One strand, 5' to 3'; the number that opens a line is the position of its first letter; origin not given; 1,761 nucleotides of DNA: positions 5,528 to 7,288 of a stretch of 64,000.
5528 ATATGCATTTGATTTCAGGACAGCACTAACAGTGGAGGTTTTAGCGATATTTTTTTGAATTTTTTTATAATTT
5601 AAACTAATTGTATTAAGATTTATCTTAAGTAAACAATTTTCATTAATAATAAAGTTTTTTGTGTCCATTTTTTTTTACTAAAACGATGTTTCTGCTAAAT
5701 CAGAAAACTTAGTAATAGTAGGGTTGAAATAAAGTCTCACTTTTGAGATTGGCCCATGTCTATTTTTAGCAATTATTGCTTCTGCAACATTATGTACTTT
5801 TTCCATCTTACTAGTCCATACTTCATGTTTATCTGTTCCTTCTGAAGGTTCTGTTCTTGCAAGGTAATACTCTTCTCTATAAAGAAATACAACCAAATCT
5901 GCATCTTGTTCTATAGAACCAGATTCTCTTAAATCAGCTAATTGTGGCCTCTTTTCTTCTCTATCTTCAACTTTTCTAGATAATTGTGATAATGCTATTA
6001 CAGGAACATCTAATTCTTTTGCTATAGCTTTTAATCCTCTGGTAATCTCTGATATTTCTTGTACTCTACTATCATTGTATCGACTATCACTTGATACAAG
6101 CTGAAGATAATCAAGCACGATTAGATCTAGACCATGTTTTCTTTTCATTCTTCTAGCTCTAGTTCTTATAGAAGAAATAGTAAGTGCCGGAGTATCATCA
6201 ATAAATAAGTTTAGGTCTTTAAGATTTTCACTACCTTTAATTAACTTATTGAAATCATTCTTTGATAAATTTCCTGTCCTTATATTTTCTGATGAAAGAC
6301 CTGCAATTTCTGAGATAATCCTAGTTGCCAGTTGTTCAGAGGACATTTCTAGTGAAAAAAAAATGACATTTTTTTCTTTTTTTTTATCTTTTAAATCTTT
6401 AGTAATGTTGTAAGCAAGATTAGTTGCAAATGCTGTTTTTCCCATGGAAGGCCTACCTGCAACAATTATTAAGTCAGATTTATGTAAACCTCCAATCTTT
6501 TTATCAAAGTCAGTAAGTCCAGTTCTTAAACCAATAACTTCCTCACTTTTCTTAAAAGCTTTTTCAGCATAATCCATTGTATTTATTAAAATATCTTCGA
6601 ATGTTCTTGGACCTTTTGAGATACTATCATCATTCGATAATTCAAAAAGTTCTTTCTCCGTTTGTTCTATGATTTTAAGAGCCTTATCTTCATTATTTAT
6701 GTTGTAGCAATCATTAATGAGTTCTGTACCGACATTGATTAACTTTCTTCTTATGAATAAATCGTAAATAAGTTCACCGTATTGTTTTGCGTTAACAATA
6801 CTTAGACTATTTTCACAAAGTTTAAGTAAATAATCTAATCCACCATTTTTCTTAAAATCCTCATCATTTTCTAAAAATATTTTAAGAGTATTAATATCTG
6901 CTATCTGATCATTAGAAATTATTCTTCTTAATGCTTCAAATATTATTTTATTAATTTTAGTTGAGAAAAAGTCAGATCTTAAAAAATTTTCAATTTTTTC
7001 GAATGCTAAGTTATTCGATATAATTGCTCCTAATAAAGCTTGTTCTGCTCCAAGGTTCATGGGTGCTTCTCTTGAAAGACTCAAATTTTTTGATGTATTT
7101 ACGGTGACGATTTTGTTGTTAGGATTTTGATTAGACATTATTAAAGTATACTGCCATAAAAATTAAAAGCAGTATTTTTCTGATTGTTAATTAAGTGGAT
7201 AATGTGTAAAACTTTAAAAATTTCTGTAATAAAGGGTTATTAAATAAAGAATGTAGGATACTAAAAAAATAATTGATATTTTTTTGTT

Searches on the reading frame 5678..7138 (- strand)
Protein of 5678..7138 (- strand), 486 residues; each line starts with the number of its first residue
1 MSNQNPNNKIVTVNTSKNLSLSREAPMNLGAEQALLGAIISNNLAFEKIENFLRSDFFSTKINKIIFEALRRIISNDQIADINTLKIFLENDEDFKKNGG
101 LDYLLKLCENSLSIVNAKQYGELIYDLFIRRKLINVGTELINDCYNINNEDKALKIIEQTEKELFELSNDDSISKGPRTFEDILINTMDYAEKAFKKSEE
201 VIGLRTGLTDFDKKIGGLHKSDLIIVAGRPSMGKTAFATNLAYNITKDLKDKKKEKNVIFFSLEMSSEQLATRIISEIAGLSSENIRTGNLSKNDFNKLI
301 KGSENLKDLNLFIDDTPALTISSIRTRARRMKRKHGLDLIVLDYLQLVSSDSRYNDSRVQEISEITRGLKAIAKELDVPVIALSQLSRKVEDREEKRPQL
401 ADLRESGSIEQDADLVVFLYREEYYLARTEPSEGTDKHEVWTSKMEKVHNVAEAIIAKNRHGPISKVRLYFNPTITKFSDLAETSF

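Call 11: search_protein_families(library=ncbifam, proteins=[window:5678-7138:-], max_evalue=1e-10)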
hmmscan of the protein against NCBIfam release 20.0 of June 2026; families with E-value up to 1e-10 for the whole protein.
window:5678-7138:- (486 aa): 16 families
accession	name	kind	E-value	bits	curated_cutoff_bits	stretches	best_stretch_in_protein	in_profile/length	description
NF006606.0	PRK09165.1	equivalog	4.7e-194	645.6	540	1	11-484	7-490/497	replicative DNA helicase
TIGR00665.1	DnaB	equivalog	3.1e-151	504.1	385.25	1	26-482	3-434/435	replicative DNA helicase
NF004384.0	PRK05748.1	equivalog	1.7e-137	458.7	525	1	20-484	5-445/452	replicative DNA helicase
NF005852.0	PRK07773.1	equivalog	3.1e-122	409.6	780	2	16-408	15-398/886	replicative DNA helicase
TIGR03600.1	phage_DnaB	exception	2.2e-121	405.8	498.65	1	29-471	2-421/421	phage replicative helicase, DnaB family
NF004109.0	PRK05595.1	equivalog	1.4e-110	370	737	1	24-481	7-438/444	replicative DNA helicase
NF040583.1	dnaB_SPI-7_type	exception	3.7e-109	365.7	655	1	26-481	2-434/434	SPI-7-type island replicative DNA helicase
NF005369.0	PRK06904.1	equivalog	1.6e-106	356.9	809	1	23-484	23-467/474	replicative DNA helicase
NF006306.0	PRK08506.1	equivalog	1.1e-105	354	596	1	28-483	6-453/472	replicative DNA helicase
NF006443.0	PRK08760.1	equivalog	1.8e-103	346.5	741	1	22-485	30-471/476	replicative DNA helicase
NF005424.0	PRK07004.1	equivalog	5.4e-100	335.1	834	1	22-483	12-453/460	replicative DNA helicase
NF006458.0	PRK08840.1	equivalog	4.4e-98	329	884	1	25-486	20-461/464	replicative DNA helicase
NF005945.0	PRK08006.1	equivalog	4.2e-96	322.6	898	1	2-483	2-465/471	replicative DNA helicase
NF004967.0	PRK06321.1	equivalog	3e-86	290.2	751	1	25-483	16-467/472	replicative DNA helicase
NF005240.0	PRK06749.1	subfamily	8.5e-81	271.9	686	1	28-480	5-426/428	replicative DNA helicase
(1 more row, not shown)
